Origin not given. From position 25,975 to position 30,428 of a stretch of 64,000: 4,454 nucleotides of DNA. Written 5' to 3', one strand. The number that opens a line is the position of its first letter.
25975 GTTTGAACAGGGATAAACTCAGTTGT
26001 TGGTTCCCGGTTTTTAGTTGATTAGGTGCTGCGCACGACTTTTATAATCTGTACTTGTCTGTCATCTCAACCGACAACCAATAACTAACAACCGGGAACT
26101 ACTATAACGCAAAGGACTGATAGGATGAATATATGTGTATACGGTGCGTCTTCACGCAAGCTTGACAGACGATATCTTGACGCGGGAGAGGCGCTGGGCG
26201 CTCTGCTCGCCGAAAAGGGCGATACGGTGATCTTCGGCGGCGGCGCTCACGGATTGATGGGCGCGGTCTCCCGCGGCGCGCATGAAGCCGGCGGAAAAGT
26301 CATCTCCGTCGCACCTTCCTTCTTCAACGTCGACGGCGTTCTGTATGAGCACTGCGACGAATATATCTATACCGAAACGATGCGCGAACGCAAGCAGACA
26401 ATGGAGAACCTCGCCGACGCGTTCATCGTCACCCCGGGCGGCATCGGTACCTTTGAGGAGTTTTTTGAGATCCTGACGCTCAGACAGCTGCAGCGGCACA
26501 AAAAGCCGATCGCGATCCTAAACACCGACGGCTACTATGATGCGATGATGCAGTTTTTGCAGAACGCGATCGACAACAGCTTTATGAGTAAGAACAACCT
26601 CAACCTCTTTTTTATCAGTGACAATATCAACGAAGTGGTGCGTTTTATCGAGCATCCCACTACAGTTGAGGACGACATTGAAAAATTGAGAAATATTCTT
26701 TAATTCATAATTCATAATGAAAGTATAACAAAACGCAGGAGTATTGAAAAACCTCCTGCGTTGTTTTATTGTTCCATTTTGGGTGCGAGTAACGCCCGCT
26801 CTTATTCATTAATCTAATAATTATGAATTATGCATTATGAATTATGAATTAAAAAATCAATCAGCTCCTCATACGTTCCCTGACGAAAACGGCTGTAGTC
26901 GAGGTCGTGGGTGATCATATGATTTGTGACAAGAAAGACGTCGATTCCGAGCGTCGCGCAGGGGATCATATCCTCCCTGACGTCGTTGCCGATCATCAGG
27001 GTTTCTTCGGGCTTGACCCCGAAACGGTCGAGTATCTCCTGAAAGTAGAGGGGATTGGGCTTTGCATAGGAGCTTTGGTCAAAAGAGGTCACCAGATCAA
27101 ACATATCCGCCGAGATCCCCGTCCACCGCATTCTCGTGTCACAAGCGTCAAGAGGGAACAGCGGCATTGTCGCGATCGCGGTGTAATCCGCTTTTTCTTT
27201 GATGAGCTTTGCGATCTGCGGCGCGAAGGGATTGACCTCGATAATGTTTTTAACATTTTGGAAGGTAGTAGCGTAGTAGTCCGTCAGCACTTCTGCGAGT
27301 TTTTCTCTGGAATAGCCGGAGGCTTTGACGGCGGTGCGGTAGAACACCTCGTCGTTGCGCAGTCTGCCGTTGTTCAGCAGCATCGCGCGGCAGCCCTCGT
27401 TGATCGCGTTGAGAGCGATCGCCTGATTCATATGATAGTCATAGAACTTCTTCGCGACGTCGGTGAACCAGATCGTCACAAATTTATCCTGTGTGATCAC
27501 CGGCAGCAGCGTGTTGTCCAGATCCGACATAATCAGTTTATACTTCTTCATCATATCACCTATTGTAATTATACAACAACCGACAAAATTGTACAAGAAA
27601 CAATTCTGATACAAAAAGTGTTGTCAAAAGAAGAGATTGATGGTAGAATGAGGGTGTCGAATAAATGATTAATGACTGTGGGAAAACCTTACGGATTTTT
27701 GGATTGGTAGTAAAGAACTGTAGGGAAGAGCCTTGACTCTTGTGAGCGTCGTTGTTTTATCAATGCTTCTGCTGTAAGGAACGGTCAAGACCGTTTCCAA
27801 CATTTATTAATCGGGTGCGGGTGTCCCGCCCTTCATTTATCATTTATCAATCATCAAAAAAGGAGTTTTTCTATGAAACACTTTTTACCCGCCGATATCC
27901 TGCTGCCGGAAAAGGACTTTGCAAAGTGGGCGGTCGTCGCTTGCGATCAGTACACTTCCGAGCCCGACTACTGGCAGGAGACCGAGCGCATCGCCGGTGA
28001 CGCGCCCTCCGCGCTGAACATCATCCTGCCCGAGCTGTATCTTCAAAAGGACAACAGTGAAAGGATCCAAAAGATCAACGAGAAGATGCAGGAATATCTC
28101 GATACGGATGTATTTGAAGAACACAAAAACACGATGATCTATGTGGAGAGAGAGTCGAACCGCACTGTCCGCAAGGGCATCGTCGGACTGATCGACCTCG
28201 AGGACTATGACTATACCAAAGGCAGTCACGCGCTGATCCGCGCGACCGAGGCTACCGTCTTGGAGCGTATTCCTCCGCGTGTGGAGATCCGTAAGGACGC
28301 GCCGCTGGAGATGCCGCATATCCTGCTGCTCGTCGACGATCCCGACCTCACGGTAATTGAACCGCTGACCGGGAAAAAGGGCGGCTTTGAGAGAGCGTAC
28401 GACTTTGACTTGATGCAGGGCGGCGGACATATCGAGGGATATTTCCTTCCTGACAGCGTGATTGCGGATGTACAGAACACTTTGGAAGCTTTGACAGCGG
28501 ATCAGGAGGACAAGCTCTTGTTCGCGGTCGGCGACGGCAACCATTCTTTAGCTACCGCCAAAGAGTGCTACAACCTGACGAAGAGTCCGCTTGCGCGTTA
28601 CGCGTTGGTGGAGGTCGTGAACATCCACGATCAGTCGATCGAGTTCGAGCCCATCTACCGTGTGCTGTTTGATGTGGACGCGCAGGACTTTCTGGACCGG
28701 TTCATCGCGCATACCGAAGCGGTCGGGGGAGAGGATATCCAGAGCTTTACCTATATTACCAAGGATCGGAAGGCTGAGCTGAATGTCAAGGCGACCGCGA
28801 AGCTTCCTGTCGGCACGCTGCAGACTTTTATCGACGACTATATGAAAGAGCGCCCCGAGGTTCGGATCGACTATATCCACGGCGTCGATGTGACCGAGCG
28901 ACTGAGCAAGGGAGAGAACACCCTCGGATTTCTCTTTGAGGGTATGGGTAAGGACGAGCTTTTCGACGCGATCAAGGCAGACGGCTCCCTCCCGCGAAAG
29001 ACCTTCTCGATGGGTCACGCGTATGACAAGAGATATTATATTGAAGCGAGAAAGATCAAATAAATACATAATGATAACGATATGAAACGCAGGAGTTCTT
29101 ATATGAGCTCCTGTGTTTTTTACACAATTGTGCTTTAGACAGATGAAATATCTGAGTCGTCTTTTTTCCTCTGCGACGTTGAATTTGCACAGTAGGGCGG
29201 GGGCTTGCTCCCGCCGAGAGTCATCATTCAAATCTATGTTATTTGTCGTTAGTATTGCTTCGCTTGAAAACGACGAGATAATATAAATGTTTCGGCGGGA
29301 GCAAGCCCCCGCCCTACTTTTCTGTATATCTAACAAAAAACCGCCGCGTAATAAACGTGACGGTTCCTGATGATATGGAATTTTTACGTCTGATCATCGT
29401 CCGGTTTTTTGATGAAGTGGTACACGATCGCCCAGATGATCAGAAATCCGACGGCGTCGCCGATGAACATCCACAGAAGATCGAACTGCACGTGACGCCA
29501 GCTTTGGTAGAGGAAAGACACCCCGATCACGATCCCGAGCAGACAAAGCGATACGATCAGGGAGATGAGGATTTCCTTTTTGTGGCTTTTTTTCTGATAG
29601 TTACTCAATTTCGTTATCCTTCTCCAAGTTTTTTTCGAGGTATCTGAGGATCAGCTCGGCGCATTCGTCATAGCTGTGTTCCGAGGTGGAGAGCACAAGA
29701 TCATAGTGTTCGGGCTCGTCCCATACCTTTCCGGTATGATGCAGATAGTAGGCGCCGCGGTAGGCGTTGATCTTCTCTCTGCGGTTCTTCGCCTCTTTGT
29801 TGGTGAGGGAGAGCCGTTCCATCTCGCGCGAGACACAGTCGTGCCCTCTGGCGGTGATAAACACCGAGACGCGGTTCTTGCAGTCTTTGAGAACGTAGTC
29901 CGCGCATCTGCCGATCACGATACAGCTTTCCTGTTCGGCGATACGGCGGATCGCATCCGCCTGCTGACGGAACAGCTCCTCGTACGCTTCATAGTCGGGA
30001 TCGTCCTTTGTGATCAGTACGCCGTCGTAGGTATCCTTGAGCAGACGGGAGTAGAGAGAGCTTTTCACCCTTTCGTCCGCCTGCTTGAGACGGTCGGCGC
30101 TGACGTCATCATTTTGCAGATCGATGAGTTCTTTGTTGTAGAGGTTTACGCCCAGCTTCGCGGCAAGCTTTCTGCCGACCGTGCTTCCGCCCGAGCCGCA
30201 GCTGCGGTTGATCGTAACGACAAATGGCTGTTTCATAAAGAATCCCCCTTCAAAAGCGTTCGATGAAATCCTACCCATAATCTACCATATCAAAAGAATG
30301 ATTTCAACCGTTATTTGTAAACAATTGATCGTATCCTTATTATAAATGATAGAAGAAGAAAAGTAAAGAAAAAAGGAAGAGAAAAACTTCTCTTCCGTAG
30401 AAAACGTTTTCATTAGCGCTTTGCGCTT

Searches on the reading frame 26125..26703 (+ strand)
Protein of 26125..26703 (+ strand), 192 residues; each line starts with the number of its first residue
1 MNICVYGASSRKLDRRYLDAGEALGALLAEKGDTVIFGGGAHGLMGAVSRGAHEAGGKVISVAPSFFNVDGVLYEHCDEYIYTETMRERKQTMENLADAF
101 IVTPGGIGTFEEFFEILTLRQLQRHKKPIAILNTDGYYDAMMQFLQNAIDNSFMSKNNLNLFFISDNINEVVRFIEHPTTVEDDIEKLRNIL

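Call 63: search_protein_families(library=pfam, proteins=[window:26125-26703:+], max_evalue=0.0001)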
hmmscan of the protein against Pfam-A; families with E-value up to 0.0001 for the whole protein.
window:26125-26703:+ (192 aa): 2 families
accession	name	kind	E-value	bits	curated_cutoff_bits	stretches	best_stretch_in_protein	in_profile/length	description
PF03641.19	Lysine_decarbox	-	2.9e-40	137.9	27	1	45-173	1-129/131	Possible lysine decarboxylase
PF18306.6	LDcluster4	-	2.6e-16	60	26.3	1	2-133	3-124/151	SLOG cluster4 family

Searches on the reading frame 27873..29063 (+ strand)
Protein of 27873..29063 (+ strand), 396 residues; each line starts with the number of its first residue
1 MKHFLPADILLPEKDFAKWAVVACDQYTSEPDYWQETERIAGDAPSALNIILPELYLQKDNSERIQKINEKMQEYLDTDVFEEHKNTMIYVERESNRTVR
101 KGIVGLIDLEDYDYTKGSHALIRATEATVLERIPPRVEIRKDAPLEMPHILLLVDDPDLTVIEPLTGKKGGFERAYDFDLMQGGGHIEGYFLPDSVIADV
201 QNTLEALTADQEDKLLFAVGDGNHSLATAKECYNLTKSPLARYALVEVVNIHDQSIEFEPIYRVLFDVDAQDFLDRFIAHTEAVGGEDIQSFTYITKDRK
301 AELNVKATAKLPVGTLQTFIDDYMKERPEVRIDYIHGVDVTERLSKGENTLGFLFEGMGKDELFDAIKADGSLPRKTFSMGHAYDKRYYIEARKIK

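Call 11: search_protein_families(library=pfam, proteins=[window:27873-29063:+], max_evalue=0.001)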
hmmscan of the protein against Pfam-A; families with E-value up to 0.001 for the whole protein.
window:27873-29063:+ (396 aa): 1 family
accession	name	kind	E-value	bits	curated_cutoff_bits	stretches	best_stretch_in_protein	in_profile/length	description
PF06245.16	DUF1015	-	9.9e-59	199.3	25.8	1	11-320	9-322/325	Protein of unknown function (DUF1015)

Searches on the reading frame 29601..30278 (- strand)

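Call 11: search_protein_families(library=pfam, proteins=[window:29601-30278:-], max_evalue=0.001)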
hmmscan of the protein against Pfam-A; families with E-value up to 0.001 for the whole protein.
window:29601-30278:- (225 aa): 1 family
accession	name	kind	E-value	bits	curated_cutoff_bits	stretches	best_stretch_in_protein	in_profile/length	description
PF13189.12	Cytidylate_kin2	-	4.5e-43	147.9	28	1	20-199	1-175/176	Cytidylate kinase-like family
